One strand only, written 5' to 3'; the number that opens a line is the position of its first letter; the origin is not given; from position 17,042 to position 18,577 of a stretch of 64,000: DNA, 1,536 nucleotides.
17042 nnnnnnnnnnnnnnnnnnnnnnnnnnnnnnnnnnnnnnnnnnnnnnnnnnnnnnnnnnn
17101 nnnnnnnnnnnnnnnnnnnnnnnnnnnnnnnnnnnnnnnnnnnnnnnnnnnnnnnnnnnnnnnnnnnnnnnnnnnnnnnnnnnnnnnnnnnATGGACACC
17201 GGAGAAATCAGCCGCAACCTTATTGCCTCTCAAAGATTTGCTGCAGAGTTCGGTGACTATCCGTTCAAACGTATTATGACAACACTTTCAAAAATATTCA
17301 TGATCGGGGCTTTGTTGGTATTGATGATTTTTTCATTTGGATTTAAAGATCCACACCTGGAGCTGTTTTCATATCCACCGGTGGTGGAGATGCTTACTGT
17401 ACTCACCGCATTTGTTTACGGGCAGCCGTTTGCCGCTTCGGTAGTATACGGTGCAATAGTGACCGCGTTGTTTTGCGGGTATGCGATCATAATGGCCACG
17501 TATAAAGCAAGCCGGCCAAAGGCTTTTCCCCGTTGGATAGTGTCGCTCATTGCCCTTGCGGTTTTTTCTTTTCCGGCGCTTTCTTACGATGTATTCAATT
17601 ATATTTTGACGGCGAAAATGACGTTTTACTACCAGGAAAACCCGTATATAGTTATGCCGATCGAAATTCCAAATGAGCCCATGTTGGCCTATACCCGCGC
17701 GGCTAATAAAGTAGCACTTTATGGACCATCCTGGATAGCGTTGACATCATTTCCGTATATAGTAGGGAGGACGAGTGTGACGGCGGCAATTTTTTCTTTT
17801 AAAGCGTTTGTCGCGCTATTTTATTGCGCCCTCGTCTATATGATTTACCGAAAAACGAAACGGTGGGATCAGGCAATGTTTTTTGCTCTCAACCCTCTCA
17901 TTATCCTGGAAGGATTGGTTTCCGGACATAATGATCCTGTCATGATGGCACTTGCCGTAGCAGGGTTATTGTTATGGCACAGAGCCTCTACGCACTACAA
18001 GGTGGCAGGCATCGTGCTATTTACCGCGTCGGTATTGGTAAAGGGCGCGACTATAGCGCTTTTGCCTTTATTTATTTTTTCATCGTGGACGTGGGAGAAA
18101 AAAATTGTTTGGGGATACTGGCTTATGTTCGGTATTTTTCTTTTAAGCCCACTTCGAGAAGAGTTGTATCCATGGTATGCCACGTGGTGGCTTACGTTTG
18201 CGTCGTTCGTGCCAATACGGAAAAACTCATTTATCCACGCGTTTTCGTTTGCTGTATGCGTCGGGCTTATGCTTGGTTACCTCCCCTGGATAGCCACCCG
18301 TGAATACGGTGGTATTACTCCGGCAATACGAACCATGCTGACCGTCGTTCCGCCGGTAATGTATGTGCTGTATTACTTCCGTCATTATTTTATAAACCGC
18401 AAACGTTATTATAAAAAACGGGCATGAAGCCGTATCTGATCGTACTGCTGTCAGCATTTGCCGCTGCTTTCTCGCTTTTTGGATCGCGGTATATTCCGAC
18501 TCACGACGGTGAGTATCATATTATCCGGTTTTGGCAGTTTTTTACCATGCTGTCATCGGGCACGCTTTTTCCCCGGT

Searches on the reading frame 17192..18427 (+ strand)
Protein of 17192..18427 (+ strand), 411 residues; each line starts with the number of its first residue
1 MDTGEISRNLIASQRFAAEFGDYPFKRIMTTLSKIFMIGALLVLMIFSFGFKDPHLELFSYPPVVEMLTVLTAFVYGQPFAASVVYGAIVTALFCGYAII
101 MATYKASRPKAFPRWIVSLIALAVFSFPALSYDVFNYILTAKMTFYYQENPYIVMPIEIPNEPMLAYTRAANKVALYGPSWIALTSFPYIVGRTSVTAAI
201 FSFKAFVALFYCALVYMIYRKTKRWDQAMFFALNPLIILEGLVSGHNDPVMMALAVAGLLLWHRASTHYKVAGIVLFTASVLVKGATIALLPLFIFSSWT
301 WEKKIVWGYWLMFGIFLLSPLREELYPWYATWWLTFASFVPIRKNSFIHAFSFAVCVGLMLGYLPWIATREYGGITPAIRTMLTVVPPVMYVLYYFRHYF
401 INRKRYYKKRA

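Call 32: search_protein_families(library=pfam, proteins=[window:17192-18427:+], max_evalue=0.001)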
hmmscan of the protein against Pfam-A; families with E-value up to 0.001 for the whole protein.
window:17192-18427:+ (411 aa): 0 families

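Call 59: search_protein_families(library=pfam, proteins=[window:17276-18427:+], max_evalue=1)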
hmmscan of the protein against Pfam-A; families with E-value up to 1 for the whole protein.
window:17276-18427:+ (383 aa): 1 family
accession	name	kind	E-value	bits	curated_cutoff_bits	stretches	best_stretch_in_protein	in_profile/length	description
PF11628.13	TCR_zetazeta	-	0.048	13.8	25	1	56-67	13-24/31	T-cell surface glycoprotein CD3 zeta chain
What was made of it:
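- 17276..18427 (+): MptA_B/GT87-like polytopic protein (G87b). No hit in my own Pfam scan (calls 32, 59).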
